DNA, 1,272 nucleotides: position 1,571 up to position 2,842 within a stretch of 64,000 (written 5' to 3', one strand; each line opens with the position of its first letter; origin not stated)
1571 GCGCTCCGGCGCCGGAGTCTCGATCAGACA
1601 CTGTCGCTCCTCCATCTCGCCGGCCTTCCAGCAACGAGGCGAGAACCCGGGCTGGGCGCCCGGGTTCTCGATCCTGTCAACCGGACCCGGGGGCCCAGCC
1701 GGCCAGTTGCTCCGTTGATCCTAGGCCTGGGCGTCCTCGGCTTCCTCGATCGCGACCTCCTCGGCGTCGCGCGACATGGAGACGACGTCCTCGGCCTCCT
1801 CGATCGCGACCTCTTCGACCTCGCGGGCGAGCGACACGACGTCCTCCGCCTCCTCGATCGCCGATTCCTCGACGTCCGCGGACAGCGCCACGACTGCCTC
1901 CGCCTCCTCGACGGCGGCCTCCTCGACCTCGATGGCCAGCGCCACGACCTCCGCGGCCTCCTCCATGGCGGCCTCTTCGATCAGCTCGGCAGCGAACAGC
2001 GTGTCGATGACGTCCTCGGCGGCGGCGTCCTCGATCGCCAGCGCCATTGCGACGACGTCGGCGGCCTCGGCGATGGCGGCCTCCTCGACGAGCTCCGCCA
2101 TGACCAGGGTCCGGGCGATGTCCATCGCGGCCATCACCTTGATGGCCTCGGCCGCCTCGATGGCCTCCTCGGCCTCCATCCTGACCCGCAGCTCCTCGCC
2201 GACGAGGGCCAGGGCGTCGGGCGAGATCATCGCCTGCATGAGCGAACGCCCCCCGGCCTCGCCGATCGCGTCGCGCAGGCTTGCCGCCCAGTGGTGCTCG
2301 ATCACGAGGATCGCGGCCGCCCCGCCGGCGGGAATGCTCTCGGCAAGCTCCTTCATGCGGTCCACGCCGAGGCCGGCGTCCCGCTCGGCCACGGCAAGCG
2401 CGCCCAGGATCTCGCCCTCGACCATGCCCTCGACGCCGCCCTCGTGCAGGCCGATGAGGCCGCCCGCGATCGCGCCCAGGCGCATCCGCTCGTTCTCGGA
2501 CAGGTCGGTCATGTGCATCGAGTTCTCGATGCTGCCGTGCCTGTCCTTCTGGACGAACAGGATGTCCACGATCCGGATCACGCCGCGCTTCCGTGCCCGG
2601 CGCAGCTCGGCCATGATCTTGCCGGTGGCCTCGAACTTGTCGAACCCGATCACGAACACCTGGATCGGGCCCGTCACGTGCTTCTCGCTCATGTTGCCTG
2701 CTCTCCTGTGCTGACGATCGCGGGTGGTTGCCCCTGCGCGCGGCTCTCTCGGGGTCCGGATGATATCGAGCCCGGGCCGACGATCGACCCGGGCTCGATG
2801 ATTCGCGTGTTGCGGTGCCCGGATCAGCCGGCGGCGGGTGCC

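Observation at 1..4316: Five-gene minus-strand cluster: three DUF1269-type proteins, a TMEM175-like channel and a PAP2 phosphatase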

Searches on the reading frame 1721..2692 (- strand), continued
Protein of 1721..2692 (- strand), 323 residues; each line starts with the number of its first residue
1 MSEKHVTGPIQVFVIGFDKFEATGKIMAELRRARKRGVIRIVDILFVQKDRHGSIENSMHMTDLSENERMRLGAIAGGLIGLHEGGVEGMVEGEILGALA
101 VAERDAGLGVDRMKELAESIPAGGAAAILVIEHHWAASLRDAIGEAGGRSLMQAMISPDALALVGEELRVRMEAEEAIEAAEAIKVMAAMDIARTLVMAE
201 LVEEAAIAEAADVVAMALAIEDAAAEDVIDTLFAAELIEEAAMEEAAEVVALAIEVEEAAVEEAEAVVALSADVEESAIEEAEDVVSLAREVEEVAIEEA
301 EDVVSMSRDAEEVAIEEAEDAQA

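Call 34: search_protein_families(library=pfam, proteins=[L030:12206-15109:+, L030:15124-16956:+, L030:8719-9675:+, L004:6016-6633:-, L011:14903-15430:+], max_evalue=0.001)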
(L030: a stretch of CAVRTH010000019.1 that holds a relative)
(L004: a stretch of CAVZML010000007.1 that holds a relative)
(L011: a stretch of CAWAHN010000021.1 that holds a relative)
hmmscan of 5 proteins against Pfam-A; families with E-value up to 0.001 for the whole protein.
L030:12206-15109:+ (967 aa): 3 families
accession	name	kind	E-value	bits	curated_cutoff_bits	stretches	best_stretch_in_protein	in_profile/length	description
PF00884.28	Sulfatase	-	3.1e-65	220.9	25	1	211-632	1-301/301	Sulfatase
PF06897.17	DUF1269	-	4e-11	43.6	26.9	1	65-144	1-80/100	Protein of unknown function (DUF1269)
PF16347.10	SGSH_C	-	2.2e-08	34.8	29.3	1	594-677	16-93/154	N-sulphoglucosamine sulphohydrolase, C-terminal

L030:15124-16956:+ (610 aa): 3 families
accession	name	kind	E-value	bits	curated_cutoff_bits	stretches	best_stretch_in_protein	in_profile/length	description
PF07690.21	MFS_1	-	1.4e-44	152.9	33.4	1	52-441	2-345/347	Major Facilitator Superfamily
PF00083.30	Sugar_tr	-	1.7e-08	34.3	22.3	1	53-155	18-123/452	Sugar (and other) transporter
PF06609.19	TRI12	-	1.6e-05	24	23.2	1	48-213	48-209/599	Fungal trichothecene efflux pump (TRI12)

L030:8719-9675:+ (318 aa): 9 families
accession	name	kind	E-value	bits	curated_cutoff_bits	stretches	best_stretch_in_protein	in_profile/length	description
PF06325.19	PrmA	-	1.2e-13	51.7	22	1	35-117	153-234/296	Ribosomal protein L11 methyltransferase (PrmA)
PF13649.12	Methyltransf_25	-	1.2e-09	39.1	27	1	47-143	1-97/97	Methyltransferase domain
PF05185.22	PRMT5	-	4.2e-08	33.7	22.9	1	45-145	65-170/171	PRMT5 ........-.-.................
PF08241.18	Methyltransf_11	-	5.8e-08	33.7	21.2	1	48-145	1-93/95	Methyltransferase domain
PF02475.24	TRM5-TYW2_MTfase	-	1.1e-07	32.5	28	1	34-115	27-110/164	TRM5/TYW2 methyltransferase domain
PF13847.12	Methyltransf_31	-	1.2e-06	28.7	27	1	43-149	3-111/145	Methyltransferase domain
PF05175.20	MTS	-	1.5e-06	28.4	23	1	45-115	33-104/170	Methyltransferase small domain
PF02353.26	CMAS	-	0.00013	21.9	27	1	41-152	60-169/273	Mycolic acid cyclopropane synthetase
PF01728.25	FtsJ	-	0.0003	21.2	24.1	1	40-115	18-97/181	FtsJ-like methyltransferase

L004:6016-6633:- (205 aa): 1 family
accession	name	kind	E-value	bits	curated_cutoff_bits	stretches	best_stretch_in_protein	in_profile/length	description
PF06897.17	DUF1269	-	0.0001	23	26.9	1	123-198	4-80/100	Protein of unknown function (DUF1269)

L011:14903-15430:+ (175 aa): 0 families

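Call 37: predict_structure(alignment_id=A2)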
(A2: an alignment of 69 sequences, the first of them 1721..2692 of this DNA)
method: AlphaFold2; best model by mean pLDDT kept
length: 323 residues; sequences in the alignment: 69
mean_pLDDT: 67.2   pTM: 0.38
mean pLDDT of the five models: 67.2, 67.2, 66.1, 55.6, 54.9
residues with pLDDT >= 90: 0; 70-90: 155; 50-70: 138; < 50: 30
segments of 3 or more residues with pLDDT < 50: 1-4, 106-112, 162-169
pLDDT, mean of each block of 10 residues (from residue 1): 53 75 75 59 71 73 60 62 68 67 52 57 75 76 81 64 46 61 71 78 80 76 70 82 79 69 58 52 50 60 74 78 68
secondary structure, 60 per line:
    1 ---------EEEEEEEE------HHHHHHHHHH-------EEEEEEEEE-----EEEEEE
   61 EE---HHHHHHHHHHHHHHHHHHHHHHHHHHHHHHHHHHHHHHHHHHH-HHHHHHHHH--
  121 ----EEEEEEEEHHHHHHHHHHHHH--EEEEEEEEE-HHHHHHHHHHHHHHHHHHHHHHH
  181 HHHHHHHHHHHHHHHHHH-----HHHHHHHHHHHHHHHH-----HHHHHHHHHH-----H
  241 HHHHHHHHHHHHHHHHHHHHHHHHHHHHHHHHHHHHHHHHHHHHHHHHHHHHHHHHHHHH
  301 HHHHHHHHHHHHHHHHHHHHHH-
elements in order: E10-17 H24-33 E41-49 E55-62 H66-108 H110-118 E125-132 H133-145 E148-156 H158-198 H204-219 H225-234 H240-322

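Call 63: search_protein_families(library=padloc, proteins=[window:1721-2692:-], max_evalue=0.01)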
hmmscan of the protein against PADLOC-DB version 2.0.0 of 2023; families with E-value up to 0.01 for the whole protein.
window:1721-2692:- (323 aa): 0 families

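Call 65: find_encoding_contigs(protein=P0002, flank=10000, max_places=2)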
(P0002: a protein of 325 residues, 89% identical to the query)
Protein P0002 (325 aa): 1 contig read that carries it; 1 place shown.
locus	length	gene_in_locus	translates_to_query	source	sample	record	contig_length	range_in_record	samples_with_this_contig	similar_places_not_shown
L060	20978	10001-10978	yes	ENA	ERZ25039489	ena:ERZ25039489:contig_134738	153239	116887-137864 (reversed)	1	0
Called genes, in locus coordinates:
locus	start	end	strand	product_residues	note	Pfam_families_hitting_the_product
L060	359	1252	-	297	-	PF22422:MGH1-like_GH (weak)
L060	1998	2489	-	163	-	-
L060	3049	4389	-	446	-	PF00128:Alpha-amylase (weak)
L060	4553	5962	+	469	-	PF00479:G6PD_N, PF02781:G6PD_C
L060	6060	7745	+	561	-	PF01266:DAO (faint), PF07992:Pyr_redox_2, PF13450:NAD_binding_8 (faint), PF13738:Pyr_redox_3 (weak), PF00070:Pyr_redox, PF02852:Pyr_redox_dim, PF00581:Rhodanese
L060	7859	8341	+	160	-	-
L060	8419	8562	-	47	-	-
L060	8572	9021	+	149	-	-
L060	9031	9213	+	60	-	-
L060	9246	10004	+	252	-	-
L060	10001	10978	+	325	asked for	-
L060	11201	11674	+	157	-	PF07690:MFS_1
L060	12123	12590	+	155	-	PF07690:MFS_1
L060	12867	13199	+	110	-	PF00916:Sulfate_transp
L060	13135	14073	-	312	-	-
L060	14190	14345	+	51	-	-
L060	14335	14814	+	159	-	PF01740:STAS (weak)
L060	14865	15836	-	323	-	-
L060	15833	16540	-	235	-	PF00033:Cytochrome_B (faint), PF13631:Cytochrom_B_N_2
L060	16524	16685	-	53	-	-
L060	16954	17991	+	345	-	PF00005:ABC_tran, PF13304:AAA_21 (weak)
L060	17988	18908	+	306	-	-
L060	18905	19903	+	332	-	PF00005:ABC_tran, PF13304:AAA_21 (weak)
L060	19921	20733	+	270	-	-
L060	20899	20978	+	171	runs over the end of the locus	PF02566:OsmC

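Call 66: find_encoding_contigs(protein=P0007, flank=10000, max_places=2)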
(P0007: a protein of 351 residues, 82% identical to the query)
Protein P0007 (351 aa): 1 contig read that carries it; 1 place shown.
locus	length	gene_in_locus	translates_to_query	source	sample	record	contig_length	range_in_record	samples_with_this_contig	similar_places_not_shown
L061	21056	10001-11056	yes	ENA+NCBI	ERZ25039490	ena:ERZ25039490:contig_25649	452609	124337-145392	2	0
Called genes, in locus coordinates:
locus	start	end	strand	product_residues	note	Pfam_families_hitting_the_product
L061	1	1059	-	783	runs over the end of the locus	PF13191:AAA_16, PF13401:AAA_22, PF25873:WHD_MalT, PF00196:GerE (weak)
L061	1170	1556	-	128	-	PF02627:CMD (weak)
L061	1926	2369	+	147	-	PF19850:DUF6325 (weak)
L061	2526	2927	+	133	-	-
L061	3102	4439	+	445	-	PF00654:Voltage_CLC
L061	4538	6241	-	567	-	PF00916:Sulfate_transp, PF01740:STAS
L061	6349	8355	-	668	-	PF00916:Sulfate_transp, PF01740:STAS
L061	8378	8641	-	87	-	-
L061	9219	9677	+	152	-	-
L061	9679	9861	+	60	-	-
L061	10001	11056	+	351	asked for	-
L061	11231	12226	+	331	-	PF00005:ABC_tran, PF13304:AAA_21 (weak)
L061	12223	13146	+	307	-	-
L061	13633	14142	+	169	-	PF13304:AAA_21 (faint)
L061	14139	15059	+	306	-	PF12679:ABC2_membrane_2, PF12730:ABC2_membrane_4, PF10920:DUF2705 (weak)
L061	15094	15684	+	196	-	PF01596:Methyltransf_3, PF13578:Methyltransf_24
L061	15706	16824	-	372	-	PF01636:APH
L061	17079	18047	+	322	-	PF00005:ABC_tran, PF13304:AAA_21 (faint)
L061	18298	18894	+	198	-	PF01061:ABC2_membrane, PF12698:ABC2_membrane_3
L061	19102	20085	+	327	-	PF07730:HisKA_3, PF02518:HATPase_c (weak)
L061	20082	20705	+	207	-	PF00072:Response_reg, PF00196:GerE, PF04545:Sigma70_r4 (weak), PF08281:Sigma70_r4_2 (weak)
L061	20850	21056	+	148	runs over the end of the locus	-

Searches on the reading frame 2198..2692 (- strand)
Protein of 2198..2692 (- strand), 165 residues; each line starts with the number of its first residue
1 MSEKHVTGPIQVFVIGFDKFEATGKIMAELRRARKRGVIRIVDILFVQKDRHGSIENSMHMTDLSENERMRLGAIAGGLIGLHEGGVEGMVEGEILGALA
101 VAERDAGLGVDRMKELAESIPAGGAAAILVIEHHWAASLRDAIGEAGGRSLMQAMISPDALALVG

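Call 72: search_protein_representatives(protein=window:2198-2692:-)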
Query: 165 residues. Proteins with E-value up to 0.001 (for the whole library): 1764; up to 1e-10: 470; up to 1e-30: 18. The best 150 are listed.
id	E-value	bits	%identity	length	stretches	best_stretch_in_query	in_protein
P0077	1.1e-88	311.6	90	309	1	1-165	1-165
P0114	2.5e-85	300.7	88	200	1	1-159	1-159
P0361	2.6e-57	209.7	68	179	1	1-149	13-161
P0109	3.1e-57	209.4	63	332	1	1-165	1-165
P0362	2.5e-47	177.3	67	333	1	30-165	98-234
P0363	5.5e-44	166.4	65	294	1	39-165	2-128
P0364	7.4e-42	159.5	75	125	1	1-106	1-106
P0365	1.5e-41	158.5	63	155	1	1-123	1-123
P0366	1.8e-33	132.3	65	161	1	1-102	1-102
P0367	2.8e-32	128.4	44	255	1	7-165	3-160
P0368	2.8e-32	128.4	86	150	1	1-74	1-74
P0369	8.3e-32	126.8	46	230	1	6-165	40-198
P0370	1.9e-31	125.7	44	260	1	7-165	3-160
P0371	2.2e-31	125.5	43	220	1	7-165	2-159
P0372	2.4e-31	125.4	43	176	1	7-162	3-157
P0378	3.3e-30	121.7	43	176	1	8-163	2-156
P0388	8.5e-28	113.8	42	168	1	7-164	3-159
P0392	7.9e-27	110.7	38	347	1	7-163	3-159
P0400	3.1e-25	105.5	38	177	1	7-161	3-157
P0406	9.8e-25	103.9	37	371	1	7-162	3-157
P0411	1.8e-24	103.0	40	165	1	8-164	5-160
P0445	1.6e-21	93.4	34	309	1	7-165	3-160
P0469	1.1e-19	87.5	33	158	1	7-162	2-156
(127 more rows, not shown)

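Call 74: search_protein_families(library=pfam, proteins=[P0367, P0371, P0378, P0388, P0400, P0411, P0392, P0406, P0445, P0469], max_evalue=0.01)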
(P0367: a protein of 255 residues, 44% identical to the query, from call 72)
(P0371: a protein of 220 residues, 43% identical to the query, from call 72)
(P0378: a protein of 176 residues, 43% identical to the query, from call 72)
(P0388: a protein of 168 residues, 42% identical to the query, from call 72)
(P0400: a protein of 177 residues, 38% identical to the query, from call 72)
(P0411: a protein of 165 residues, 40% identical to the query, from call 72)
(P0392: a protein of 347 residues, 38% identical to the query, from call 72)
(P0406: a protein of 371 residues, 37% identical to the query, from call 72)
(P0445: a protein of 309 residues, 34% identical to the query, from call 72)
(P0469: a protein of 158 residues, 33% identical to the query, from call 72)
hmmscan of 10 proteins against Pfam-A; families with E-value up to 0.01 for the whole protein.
P0367 (255 aa): 1 family
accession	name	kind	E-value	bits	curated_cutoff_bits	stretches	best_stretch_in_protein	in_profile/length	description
PF06897.17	DUF1269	-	0.0059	17.3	26.9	1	68-145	4-82/100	Protein of unknown function (DUF1269)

P0371 (220 aa): 4 families
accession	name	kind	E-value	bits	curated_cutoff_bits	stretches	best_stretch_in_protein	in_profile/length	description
PF06897.17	DUF1269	-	7.1e-09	36.4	26.9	1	67-149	4-87/100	Protein of unknown function (DUF1269)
PF19850.4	DUF6325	-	0.00019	22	23.4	0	2-85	2-78/141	Family of unknown function (DUF6325)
PF09851.14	SHOCT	-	0.0015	18.6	27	1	180-204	1-25/28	Short C-terminal domain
PF05120.17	GvpG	-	0.0022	18.6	30.6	1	167-210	22-65/67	Gas vesicle protein G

P0378 (176 aa): 2 families
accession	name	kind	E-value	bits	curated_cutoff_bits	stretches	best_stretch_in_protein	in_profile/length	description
PF06897.17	DUF1269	-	9.7e-07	29.5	26.9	1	66-148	4-87/100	Protein of unknown function (DUF1269)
PF19850.4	DUF6325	-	1.1e-05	26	23.4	1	1-63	2-64/141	Family of unknown function (DUF6325)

P0388 (168 aa): 2 families
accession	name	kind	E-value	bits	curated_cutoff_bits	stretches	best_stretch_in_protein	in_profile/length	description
PF06897.17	DUF1269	-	8e-06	26.6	26.9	1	68-143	4-80/100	Protein of unknown function (DUF1269)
PF19850.4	DUF6325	-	0.0004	20.9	23.4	0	3-82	2-74/141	Family of unknown function (DUF6325)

P0400 (177 aa): 2 families
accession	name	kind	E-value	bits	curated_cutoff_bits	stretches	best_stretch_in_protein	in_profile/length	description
PF19850.4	DUF6325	-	2.3e-08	34.7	23.4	1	3-65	2-64/141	Family of unknown function (DUF6325)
PF06897.17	DUF1269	-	5.3e-06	27.1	26.9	1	69-151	9-87/100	Protein of unknown function (DUF1269)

P0411 (165 aa): 1 family
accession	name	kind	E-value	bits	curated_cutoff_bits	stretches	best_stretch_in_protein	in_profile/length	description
PF19850.4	DUF6325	-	1.4e-08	35.4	23.4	1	4-88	2-79/141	Family of unknown function (DUF6325)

P0392 (347 aa): 1 family
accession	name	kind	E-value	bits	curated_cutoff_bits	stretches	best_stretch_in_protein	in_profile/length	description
PF06897.17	DUF1269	-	0.0012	19.6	26.9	1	95-159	31-95/100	Protein of unknown function (DUF1269)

P0406 (371 aa): 1 family
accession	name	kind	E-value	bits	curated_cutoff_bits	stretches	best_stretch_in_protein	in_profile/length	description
PF06897.17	DUF1269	-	0.0001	23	26.9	1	93-148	30-85/100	Protein of unknown function (DUF1269)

P0445 (309 aa): 1 family
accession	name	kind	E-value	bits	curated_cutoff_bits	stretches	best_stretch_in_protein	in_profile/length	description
PF19850.4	DUF6325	-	5.3e-05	23.8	23.4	0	4-59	3-58/141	Family of unknown function (DUF6325)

P0469 (158 aa): 1 family
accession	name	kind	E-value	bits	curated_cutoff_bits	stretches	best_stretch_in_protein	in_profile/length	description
PF19850.4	DUF6325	-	0.0033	18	23.4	0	90-145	66-118/141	Family of unknown function (DUF6325)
